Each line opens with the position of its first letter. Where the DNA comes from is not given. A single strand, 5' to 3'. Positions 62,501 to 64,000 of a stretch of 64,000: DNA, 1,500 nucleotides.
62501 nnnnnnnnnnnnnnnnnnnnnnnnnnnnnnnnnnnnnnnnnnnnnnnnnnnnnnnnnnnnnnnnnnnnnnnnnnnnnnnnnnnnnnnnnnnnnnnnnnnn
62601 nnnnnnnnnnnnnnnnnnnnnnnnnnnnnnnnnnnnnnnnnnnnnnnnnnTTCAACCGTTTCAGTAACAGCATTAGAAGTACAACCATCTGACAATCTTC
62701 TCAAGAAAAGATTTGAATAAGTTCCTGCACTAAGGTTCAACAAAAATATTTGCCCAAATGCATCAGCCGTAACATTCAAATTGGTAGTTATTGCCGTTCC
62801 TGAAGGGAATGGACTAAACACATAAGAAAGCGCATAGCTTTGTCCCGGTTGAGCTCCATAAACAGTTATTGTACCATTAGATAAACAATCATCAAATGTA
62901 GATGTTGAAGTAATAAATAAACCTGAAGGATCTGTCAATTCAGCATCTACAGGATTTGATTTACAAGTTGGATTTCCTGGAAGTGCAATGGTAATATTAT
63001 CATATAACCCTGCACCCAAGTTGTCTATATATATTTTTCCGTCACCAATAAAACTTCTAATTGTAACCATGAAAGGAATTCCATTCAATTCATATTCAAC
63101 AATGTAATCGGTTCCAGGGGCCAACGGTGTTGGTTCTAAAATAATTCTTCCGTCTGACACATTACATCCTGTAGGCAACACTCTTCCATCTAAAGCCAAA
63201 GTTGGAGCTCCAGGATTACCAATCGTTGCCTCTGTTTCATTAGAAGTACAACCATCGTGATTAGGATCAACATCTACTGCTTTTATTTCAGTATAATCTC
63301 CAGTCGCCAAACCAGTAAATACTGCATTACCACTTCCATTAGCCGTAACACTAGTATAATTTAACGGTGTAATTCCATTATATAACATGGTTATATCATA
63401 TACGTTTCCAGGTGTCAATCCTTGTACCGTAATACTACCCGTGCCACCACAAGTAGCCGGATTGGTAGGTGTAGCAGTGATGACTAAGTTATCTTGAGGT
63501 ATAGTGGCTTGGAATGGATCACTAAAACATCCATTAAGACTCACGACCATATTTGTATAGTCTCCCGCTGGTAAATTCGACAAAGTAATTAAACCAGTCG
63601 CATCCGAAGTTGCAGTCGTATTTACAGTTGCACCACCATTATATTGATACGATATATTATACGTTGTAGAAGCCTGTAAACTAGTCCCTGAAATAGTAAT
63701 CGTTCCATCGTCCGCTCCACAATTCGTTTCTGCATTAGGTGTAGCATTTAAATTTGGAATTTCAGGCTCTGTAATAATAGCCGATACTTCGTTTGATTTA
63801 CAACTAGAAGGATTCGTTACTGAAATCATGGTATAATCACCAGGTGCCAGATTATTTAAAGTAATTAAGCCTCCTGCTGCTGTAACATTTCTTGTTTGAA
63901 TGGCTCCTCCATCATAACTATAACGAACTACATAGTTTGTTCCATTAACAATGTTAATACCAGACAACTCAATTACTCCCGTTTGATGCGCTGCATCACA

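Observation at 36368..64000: Giant mosaic T9SS surface-protein gene (over 9,000 codons if contiguous) fills 43% of the window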

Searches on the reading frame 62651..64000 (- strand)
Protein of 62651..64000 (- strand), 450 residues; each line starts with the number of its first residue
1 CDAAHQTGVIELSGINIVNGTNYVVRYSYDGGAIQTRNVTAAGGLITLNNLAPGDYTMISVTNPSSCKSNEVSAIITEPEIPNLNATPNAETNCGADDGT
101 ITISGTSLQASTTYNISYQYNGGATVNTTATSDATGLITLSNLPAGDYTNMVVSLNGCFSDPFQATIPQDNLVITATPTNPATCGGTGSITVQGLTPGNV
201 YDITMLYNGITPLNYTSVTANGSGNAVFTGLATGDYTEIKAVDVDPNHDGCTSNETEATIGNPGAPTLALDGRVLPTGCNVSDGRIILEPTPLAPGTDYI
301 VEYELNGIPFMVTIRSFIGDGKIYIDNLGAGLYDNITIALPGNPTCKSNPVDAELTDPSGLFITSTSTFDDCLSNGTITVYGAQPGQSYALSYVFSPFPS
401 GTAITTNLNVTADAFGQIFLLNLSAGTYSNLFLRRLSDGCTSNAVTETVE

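Call 18: find_related_loci(query=window:62651-64000:-, collection=genome_contigs, flank=10000)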
Query window:62651-64000:- (450 aa) in genome_contigs; peptide patterns used: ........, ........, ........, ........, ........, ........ (x = any residue, [..] = any of these).
242 stretches matched a pattern, but none encodes a relative of the query by tblastn (E <= 1e-3).

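Call 23: search_protein_families(library=pfam, proteins=[window:62651-64000:-], max_evalue=1)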
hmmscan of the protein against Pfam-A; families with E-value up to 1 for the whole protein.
window:62651-64000:- (450 aa): 7 families
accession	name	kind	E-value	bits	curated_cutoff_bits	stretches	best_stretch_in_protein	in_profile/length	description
PF17802.7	SpaA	-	3.6e-08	33.9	23.1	2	118-149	24-55/91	Prealbumin-like fold domain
PF07495.19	Y_Y_Y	-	7.3e-07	29.4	26.6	2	19-71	4-56/65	Y_Y_Y domain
PF13620.12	CarboxypepD_reg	-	0.0078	17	32.3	1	124-152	26-54/82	Carboxypeptidase regulatory-like domain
PF17210.9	SdrD_B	-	0.01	16.4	29.7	0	119-157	32-69/112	SdrD B-like domain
PF09479.16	Flg_new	-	0.3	11.7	27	0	114-135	1-21/65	Listeria-Bacteroides repeat domain (List_Bact_rpt)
PF13715.12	CarbopepD_reg_2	-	0.69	10.4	32.2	0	127-171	25-68/88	CarboxypepD_reg-like domain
PF22184.2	CBM_56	-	0.79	10.4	27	0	99-147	9-58/75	Carbohydrate binding module family 56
